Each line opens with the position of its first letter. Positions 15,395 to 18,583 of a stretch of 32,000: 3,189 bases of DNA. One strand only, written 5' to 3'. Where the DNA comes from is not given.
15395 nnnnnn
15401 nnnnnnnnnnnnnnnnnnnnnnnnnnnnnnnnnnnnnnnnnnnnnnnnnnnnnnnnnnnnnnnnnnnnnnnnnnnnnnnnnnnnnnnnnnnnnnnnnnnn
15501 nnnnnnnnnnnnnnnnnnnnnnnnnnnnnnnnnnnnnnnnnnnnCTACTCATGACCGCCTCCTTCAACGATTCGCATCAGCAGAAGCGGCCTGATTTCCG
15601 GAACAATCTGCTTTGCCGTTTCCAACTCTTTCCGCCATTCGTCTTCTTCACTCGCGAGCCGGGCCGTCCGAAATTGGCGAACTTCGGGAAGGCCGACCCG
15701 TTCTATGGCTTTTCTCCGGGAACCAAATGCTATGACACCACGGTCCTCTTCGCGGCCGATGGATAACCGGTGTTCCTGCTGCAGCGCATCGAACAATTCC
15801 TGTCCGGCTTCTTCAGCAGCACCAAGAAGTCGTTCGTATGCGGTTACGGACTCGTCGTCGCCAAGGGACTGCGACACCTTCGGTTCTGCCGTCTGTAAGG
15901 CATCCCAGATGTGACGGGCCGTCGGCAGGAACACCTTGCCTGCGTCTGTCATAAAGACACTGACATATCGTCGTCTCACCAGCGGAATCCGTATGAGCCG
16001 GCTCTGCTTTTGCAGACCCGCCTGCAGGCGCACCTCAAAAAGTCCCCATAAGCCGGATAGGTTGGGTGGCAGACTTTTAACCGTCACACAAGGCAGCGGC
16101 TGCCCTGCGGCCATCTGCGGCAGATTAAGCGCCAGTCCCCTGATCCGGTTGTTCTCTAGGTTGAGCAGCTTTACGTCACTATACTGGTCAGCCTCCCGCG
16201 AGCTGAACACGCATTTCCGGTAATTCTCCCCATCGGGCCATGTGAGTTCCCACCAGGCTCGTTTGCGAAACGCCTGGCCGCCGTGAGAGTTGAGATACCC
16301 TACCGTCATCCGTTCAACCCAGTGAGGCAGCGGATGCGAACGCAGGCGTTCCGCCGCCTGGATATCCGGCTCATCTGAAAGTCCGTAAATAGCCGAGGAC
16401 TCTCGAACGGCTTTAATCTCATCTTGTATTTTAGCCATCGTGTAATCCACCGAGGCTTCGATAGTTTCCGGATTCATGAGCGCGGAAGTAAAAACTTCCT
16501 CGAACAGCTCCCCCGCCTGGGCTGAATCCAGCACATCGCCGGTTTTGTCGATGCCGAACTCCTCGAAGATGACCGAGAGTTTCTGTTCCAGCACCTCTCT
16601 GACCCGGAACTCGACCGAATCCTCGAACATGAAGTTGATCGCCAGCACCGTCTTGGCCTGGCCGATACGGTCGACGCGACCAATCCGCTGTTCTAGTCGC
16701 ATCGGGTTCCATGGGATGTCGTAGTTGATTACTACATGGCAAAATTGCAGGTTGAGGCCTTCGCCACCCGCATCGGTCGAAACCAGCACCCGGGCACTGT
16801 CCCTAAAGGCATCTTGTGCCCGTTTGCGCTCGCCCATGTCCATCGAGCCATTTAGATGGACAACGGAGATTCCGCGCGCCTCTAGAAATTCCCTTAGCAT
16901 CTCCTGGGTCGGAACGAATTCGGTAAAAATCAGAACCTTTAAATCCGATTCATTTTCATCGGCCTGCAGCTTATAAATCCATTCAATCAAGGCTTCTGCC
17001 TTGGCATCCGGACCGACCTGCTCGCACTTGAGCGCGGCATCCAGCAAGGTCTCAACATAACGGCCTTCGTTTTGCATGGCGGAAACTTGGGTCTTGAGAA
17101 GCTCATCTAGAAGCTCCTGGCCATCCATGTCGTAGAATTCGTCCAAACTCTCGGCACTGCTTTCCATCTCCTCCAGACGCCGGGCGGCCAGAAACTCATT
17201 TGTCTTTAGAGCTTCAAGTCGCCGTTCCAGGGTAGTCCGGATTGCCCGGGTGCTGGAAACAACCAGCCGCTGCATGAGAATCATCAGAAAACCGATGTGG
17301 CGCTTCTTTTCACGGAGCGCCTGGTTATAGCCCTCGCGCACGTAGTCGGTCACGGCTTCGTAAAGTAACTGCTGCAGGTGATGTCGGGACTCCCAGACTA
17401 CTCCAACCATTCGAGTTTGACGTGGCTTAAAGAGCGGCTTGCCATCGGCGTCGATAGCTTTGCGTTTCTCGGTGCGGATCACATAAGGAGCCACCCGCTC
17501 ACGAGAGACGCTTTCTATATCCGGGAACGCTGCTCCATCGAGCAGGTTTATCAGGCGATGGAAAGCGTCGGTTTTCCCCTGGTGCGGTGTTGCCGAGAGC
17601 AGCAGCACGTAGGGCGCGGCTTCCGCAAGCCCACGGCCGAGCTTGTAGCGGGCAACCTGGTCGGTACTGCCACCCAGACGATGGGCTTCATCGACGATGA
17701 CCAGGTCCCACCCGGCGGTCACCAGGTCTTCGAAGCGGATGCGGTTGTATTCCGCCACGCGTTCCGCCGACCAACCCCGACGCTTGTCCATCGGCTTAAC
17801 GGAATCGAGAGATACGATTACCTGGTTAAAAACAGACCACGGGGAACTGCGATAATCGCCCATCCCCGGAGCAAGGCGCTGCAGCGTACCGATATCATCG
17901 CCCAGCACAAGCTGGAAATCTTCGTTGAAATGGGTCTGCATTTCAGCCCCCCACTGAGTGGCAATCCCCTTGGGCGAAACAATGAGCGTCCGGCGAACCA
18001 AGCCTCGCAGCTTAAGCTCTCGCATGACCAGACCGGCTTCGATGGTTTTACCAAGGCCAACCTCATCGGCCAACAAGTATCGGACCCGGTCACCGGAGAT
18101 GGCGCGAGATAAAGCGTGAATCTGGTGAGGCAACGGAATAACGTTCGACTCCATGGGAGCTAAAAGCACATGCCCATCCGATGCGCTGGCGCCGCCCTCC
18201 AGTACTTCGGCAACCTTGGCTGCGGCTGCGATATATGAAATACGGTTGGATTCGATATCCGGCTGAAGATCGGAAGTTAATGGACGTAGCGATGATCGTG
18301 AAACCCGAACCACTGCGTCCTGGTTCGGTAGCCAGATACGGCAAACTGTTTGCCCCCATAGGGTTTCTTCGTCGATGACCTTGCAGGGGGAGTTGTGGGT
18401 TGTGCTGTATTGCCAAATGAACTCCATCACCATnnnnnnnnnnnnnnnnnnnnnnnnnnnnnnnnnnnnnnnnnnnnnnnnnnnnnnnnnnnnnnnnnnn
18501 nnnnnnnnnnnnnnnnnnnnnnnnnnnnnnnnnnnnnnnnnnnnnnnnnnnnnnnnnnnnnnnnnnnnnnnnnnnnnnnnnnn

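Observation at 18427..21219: AT-rich three-gene cassette (nuclease-like/wHTH, bare kinase core, unknown 397-aa protein) inserted between methylase and helicase: a split PglW or a new module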

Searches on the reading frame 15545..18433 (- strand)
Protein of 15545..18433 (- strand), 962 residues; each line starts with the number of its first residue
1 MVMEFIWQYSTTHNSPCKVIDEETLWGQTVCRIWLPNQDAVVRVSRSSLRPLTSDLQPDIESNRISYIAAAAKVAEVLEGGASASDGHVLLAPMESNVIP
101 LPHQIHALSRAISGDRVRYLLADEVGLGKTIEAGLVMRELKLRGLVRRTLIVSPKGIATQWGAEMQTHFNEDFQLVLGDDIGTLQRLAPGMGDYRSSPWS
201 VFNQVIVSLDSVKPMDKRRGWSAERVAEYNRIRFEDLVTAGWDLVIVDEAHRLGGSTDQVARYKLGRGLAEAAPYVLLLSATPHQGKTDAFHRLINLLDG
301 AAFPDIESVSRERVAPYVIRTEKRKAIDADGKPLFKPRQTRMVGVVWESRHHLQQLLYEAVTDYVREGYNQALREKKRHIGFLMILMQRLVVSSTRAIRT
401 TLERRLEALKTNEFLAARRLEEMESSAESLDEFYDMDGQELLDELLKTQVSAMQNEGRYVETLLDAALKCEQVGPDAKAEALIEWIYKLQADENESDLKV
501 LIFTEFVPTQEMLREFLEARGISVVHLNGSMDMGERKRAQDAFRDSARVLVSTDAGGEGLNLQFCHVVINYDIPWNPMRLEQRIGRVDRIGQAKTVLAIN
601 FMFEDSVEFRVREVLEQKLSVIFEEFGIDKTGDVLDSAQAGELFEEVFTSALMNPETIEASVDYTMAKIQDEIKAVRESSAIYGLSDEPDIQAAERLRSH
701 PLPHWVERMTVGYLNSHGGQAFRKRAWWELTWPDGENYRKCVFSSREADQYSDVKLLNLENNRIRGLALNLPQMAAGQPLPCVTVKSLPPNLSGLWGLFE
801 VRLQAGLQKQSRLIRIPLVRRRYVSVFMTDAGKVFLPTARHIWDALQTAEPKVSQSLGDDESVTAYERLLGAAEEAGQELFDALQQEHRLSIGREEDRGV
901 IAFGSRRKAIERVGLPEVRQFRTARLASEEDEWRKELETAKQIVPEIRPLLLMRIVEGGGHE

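Call 4: search_protein_families(library=pfam, proteins=[window:15545-18433:-], max_evalue=0.01)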
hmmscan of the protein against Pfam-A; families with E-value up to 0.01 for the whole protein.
window:15545-18433:- (962 aa): 4 families
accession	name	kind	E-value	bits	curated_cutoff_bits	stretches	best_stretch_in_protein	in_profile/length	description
PF00271.37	Helicase_C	-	1.9e-25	89.7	23.5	1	480-591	4-110/110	Helicase conserved C-terminal domain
PF00176.29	SNF2-rel_dom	-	7.1e-15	55.3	24.9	1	118-319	19-199/290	SNF2-related domain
PF04851.21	ResIII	-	2.3e-07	31.3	22.5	1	100-284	4-163/164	Type III restriction enzyme, res subunit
PF00270.35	DEAD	-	4.5e-05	23.7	26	1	102-285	2-162/167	DEAD/DEAH box helicase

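Call 5: search_protein_families(library=padloc, proteins=[window:15545-18433:-], max_evalue=0.01)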
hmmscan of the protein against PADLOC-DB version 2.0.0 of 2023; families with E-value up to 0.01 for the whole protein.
window:15545-18433:- (962 aa): 56 families (the best 25 are shown)
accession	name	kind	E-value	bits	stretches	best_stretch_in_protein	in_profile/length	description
PDLC02500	BrxHI|BrxHII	-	0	1582.3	1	3-957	3-930/933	BrxHI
PDLC02621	DrmD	-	2.2e-102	342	1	80-608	102-641/1040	DrmD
PDLC02504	BrxHI|BrxHII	-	9e-83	276.8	1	90-635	100-624/971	BrxHII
PDLC00659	HmaA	-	7.9e-81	270.3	1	90-647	95-661/1176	SNF2 helicase / DEAD-box helicase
PDLC02572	DrmA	-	5.4e-80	267.6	1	27-601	56-632/1043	DrmA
PDLC02620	DrmD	-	4.2e-75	251.4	2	238-674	214-663/1060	DrmD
PDLC02632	DrmD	-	1.2e-67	226.9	1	77-598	101-632/662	DrmD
PDLC02623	DrmD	-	8.3e-64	213.8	2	338-635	398-667/1040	DrmD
PDLC02633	DrmD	-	6.9e-63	210.9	1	79-603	105-641/839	DrmD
PDLC02619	DrmD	-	2.5e-62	209.2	2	540-654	483-596/872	DrmD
PDLC02634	DrmD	-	4.6e-54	181.5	1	99-694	91-691/900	DrmD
PDLC02843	DpdE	-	1.4e-46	157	3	94-173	153-233/1091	DpdE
PDLC02840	DpdE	-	8.1e-46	154.8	3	461-620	525-687/1091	DpdE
PDLC02853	DpdE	-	5.7e-40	135.1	2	98-299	96-284/985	DpdE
PDLC02624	DrmD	-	7e-39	131.8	1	137-596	2-471/652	DrmD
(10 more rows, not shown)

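Call 87: find_related_loci(query=window:15545-18433:-, collection=metagenome_contigs, flank=5000)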
Query window:15545-18433:- (962 aa) in metagenome_contigs; peptide patterns used: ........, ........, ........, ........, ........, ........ (x = any residue, [..] = any of these).
600 stretches matched a pattern (row limit reached: there are more); 578 encode a relative of the query (tblastn E <= 1e-3); the best 80 are kept; 80 distinct loci.
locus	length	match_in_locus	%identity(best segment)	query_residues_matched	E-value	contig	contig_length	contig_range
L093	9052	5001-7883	82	1-962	0e+0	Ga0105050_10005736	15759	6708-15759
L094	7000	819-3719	80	1-961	0e+0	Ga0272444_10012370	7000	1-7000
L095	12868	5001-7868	81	7-960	0e+0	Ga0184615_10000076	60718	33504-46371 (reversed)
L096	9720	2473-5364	81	4-961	0e+0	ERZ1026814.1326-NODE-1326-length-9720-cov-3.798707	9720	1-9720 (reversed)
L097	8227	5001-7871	81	7-961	0e+0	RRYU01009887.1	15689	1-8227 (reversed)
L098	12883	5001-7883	81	7-961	0e+0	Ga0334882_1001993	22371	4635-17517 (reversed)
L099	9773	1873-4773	80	1-961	0e+0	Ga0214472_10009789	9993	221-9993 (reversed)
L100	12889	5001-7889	80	1-961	0e+0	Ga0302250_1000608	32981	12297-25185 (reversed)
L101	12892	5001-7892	80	4-961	0e+0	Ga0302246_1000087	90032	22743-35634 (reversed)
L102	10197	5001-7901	80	1-961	0e+0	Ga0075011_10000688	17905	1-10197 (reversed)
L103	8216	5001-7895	80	3-961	0e+0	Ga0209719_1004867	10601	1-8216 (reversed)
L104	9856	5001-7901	80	1-961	0e+0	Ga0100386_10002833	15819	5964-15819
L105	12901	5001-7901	80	1-961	0e+0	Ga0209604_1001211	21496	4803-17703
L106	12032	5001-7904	80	4-961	0e+0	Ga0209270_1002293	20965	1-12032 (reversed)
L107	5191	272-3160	80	3-955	0e+0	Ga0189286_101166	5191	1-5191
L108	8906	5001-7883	80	7-961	0e+0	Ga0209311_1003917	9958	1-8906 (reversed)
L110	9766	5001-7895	79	7-961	0e+0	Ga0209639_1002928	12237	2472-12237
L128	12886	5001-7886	76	3-958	0e+0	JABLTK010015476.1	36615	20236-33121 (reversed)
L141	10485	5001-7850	72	2-949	0e+0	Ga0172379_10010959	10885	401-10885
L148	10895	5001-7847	65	7-962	0e+0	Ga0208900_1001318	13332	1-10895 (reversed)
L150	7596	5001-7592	74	3-870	0e+0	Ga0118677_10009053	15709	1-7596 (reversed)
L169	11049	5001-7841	58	6-959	0e+0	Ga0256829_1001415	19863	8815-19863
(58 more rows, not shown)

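Call 91: search_protein_families(library=pfam, proteins=[L093:3951-5000:+, L093:2042-3958:+, L101:2170-4974:+, L103:1330-2376:+, L103:2369-4993:+, L097:1560-2639:+, L097:2636-3529:+, L110:2361-3764:+, L098:3892-4977:+, L108:3112-4986:+], max_evalue=0.001)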
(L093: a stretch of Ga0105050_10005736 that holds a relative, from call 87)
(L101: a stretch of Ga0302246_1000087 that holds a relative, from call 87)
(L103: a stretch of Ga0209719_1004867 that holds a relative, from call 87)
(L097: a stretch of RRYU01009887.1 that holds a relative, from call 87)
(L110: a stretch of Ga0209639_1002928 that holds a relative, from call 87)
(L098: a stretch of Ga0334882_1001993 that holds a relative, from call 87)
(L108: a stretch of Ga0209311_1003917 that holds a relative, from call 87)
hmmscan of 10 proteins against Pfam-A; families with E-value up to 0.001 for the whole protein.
L093:3951-5000:+ (349 aa): 0 families

L093:2042-3958:+ (638 aa): 5 families
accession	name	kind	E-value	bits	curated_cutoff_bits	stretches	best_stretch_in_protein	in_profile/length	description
PF13175.12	AAA_15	-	1.2e-24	88.1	32.1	1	1-558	1-374/374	AAA ATPase domain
PF13304.12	AAA_21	-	2.7e-17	64.2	27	2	490-559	234-304/304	AAA domain, putative AbiEii toxin, Type IV TA system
PF12476.13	DUF3696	-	1e-11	45.3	22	1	575-620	3-51/52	Protein of unknown function (DUF3696)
PF13476.12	AAA_23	-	5.3e-05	24.4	27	1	8-53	5-50/201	AAA domain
PF02463.25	SMC_N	-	0.00088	19.2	40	0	2-45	2-47/220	RecF/RecN/SMC N terminal domain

L101:2170-4974:+ (934 aa): 4 families
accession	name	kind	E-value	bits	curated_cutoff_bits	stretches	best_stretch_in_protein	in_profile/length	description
PF13476.12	AAA_23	-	6.2e-07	30.7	27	1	305-493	14-165/201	AAA domain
PF13304.12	AAA_21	-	9.8e-07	29.6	27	1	811-877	235-303/304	AAA domain, putative AbiEii toxin, Type IV TA system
PF02463.25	SMC_N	-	1.6e-05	24.9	40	1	290-882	5-207/220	RecF/RecN/SMC N terminal domain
PF13175.12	AAA_15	-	6e-05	23.3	32.1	1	303-668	16-228/374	AAA ATPase domain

L103:1330-2376:+ (348 aa): 10 families
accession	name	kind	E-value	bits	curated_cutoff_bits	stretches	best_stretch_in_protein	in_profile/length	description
PF00004.35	AAA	-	1.1e-30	107.3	21.2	1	133-258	1-130/131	ATPase family associated with various cellular activities (AAA)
PF07728.20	AAA_5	-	6.3e-07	29.9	22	1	133-251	2-139/139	AAA domain (dynein-related subfamily)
PF20720.3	nSTAND3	-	7.9e-06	26.1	27.2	1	127-230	14-104/155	Novel STAND NTPase 3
PF13191.12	AAA_16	-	8.3e-06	26.8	32.6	1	129-218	24-118/167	AAA ATPase domain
PF05496.18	RuvB_N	-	1.6e-05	25.1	27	1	128-203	31-99/159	Holliday junction DNA helicase RuvB P-loop domain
PF13238.12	AAA_18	-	0.00014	22.7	29.4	0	133-197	1-44/128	AAA domain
PF01057.23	Parvo_NS1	-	0.00014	21.4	20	1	127-155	110-138/271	Parvovirus non-structural protein NS1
PF13521.12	AAA_28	-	0.00032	21.4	27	0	132-157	1-26/164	AAA domain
PF01695.23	IstB_IS21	-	0.00033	20.7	24.1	0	127-165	89-127/238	IstB-like ATP binding protein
PF13479.12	AAA_24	-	0.00038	20.8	27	0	131-157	3-29/195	AAA domain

L103:2369-4993:+ (874 aa): 1 family
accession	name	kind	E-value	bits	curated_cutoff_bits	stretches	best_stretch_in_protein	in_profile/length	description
PF00082.27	Peptidase_S8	-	2.3e-18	66.9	21.8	1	306-661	3-271/288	Subtilase family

L097:1560-2639:+ (359 aa): 4 families
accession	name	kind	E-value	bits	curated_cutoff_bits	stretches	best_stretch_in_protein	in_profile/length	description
PF13175.12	AAA_15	-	1.8e-17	64.5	32.1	1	247-338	291-372/374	AAA ATPase domain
PF13304.12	AAA_21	-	8.5e-13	49.5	27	1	47-340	8-303/304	AAA domain, putative AbiEii toxin, Type IV TA system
PF02463.25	SMC_N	-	7.7e-09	35.7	40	1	11-345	2-207/220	RecF/RecN/SMC N terminal domain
PF13476.12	AAA_23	-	2.3e-05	25.6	27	1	13-71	1-52/201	AAA domain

L097:2636-3529:+ (297 aa): 0 families

L110:2361-3764:+ (467 aa): 4 families
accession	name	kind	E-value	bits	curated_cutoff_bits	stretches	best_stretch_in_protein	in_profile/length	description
PF13175.12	AAA_15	-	4.1e-27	96.2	32.1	2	281-386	273-373/374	AAA ATPase domain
PF13304.12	AAA_21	-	1.8e-19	71.3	27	1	26-387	3-303/304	AAA domain, putative AbiEii toxin, Type IV TA system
PF12476.13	DUF3696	-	2.5e-09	37.6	22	1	400-446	2-51/52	Protein of unknown function (DUF3696)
PF13476.12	AAA_23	-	1.5e-06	29.4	27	1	4-42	1-39/201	AAA domain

L098:3892-4977:+ (361 aa): 1 family
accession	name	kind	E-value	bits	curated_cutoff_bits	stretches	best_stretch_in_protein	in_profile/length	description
PF12358.13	DUF3644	-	5.2e-16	59.2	27.6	1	14-155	5-153/183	Domain of unknown function (DUF3644)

L108:3112-4986:+ (624 aa): 6 families
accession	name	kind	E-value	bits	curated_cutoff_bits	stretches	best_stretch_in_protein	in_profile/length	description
PF13175.12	AAA_15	-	2.9e-76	258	32.1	1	14-387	1-373/374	AAA ATPase domain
PF13304.12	AAA_21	-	1.6e-16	61.7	27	2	244-387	219-302/304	AAA domain, putative AbiEii toxin, Type IV TA system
PF11398.14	DUF2813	-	2.4e-09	37.5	21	1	14-61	1-47/372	Protein of unknown function (DUF2813)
PF13476.12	AAA_23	-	8e-07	30.3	27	1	19-68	2-51/201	AAA domain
PF13555.12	AAA_29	-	4.1e-06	26.9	27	1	16-59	1-45/61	P-loop containing region of AAA domain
PF02463.25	SMC_N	-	5.6e-06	26.4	40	1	15-57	1-45/220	RecF/RecN/SMC N terminal domain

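Call 92: search_protein_families(library=pfam, proteins=[L110:3761-4291:+, L097:3532-4374:+, L097:4378-4977:+, L169:1431-3119:+, L169:3116-4999:+, L148:2994-4832:+, L128:3415-4917:+, L141:3045-4337:+, L150:1315-3462:+, L100:3743-4999:+], max_evalue=0.001)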
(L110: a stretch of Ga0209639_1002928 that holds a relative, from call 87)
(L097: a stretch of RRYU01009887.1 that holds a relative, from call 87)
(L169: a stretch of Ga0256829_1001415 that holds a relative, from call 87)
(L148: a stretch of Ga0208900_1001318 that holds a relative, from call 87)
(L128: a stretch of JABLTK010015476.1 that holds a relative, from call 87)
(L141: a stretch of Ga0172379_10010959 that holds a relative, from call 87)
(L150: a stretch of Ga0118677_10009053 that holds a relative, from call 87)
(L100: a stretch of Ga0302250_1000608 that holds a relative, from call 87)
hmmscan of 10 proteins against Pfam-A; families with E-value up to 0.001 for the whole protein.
L110:3761-4291:+ (176 aa): 0 families

L097:3532-4374:+ (280 aa): 1 family
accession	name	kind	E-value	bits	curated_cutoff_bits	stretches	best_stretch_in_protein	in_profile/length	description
PF20016.6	ThsA_Macro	-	1.2e-41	142.9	25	1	83-262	1-182/183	Thoeris protein ThsA, Macro domain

L097:4378-4977:+ (199 aa): 1 family
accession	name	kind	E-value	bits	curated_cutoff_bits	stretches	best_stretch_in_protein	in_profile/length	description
PF08937.16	ThsB_TIR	-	7.4e-16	58.8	21.2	1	9-113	2-97/100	Thoeris protein ThsB, TIR-like domain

L169:1431-3119:+ (562 aa): 8 families
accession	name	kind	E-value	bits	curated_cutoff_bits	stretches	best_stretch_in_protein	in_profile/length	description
PF11398.14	DUF2813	-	4.1e-49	168.3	21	1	1-383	1-370/372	Protein of unknown function (DUF2813)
PF13175.12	AAA_15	-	7.6e-35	121.6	32.1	1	1-337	1-373/374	AAA ATPase domain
PF13304.12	AAA_21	-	6.2e-22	79.5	27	1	25-334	1-299/304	AAA domain, putative AbiEii toxin, Type IV TA system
PF13476.12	AAA_23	-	1.1e-17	65.8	27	1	5-222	1-196/201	AAA domain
PF20469.4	OLD-like_TOPRIM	-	9.5e-14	52.1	23.2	1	386-451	1-67/67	Overcoming lysogenization defect protein-like, TOPRIM domain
PF02463.25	SMC_N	-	1.2e-11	44.9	40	1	3-354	2-216/220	RecF/RecN/SMC N terminal domain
PF13514.12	AAA_27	-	9e-07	29.1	22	1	1-58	1-63/206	AAA domain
PF13555.12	AAA_29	-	0.00017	21.7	27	1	3-57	1-55/61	P-loop containing region of AAA domain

L169:3116-4999:+ (627 aa): 8 families
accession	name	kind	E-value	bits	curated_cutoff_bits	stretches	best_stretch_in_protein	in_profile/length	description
PF00580.27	UvrD-helicase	-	1.3e-69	235.4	23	1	9-274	1-270/271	UvrD/REP helicase N-terminal domain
PF13361.12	UvrD_C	-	7.8e-37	127.9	25.6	1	279-606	1-349/350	UvrD-like helicase C-terminal domain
PF13245.12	AAA_19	-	1.8e-23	83.6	25.1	1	13-257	1-131/134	AAA domain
PF01443.25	Viral_helicase1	-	8.9e-10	39.2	21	0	535-602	169-226/228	Viral superfamily 1 RNA helicase core domain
PF13538.12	UvrD_C_2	-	8.6e-07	29.2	27.4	1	545-602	4-51/52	UvrD-like helicase C-terminal domain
PF13604.12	AAA_30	-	2.6e-05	24.5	27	1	9-74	2-67/191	AAA domain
PF00270.35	DEAD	-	0.00014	22.1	26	1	11-85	2-77/167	DEAD/DEAH box helicase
PF13087.12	AAA_12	-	0.00017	21.7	27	0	511-603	113-191/195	AAA domain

L148:2994-4832:+ (612 aa): 3 families
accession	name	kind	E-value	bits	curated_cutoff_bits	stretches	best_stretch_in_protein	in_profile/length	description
PF04326.19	SLFN_AlbA_2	-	2.3e-17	64.1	25.3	1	16-136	1-116/118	Schlafen, AlbA_2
PF21247.3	Fic-like_C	-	8.3e-11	42.1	27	1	543-602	5-64/64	Filamentation induced by cAMP protein Fic-like, C-terminal domain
PF13749.12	HATPase_c_4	-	1.4e-10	41.5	26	1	320-397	3-83/89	Putative ATP-dependent DNA helicase recG C-terminal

L128:3415-4917:+ (500 aa): 0 families

L141:3045-4337:+ (430 aa): 5 families
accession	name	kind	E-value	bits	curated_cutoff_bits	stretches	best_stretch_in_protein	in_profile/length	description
PF13304.12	AAA_21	-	1.9e-55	189.5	27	1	35-379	1-304/304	AAA domain, putative AbiEii toxin, Type IV TA system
PF13175.12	AAA_15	-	3.3e-16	60.3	32.1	2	3-59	2-49/374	AAA ATPase domain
PF13476.12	AAA_23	-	6.6e-08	33.9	27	1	8-161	3-123/201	AAA domain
PF02463.25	SMC_N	-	2.5e-07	30.8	40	1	5-56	3-47/220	RecF/RecN/SMC N terminal domain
PF13555.12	AAA_29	-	5.6e-05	23.2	27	1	35-54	24-43/61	P-loop containing region of AAA domain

L150:1315-3462:+ (715 aa): 5 families
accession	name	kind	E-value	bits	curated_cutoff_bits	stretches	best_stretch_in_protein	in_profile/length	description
PF00270.35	DEAD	-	2.6e-27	96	26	1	36-206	2-166/167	DEAD/DEAH box helicase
PF00271.37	Helicase_C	-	3.1e-14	53.6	23.5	1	252-351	15-109/110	Helicase conserved C-terminal domain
PF04851.21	ResIII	-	2.6e-13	50.6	22.5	1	33-199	3-162/164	Type III restriction enzyme, res subunit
PF16124.10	RecQ_Zn_bind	-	0.00066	20.8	25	1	456-497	22-65/66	RecQ zinc-binding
PF00156.33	Pribosyltran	-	0.00074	19.3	26.3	0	621-702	43-118/158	Phosphoribosyl transferase domain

L100:3743-4999:+ (418 aa): 2 families
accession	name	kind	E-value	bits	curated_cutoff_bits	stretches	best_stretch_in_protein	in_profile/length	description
PF13749.12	HATPase_c_4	-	2.4e-18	66.3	26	1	310-402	1-83/89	Putative ATP-dependent DNA helicase recG C-terminal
PF04326.19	SLFN_AlbA_2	-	1.2e-14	55.2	25.3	1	16-141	1-117/118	Schlafen, AlbA_2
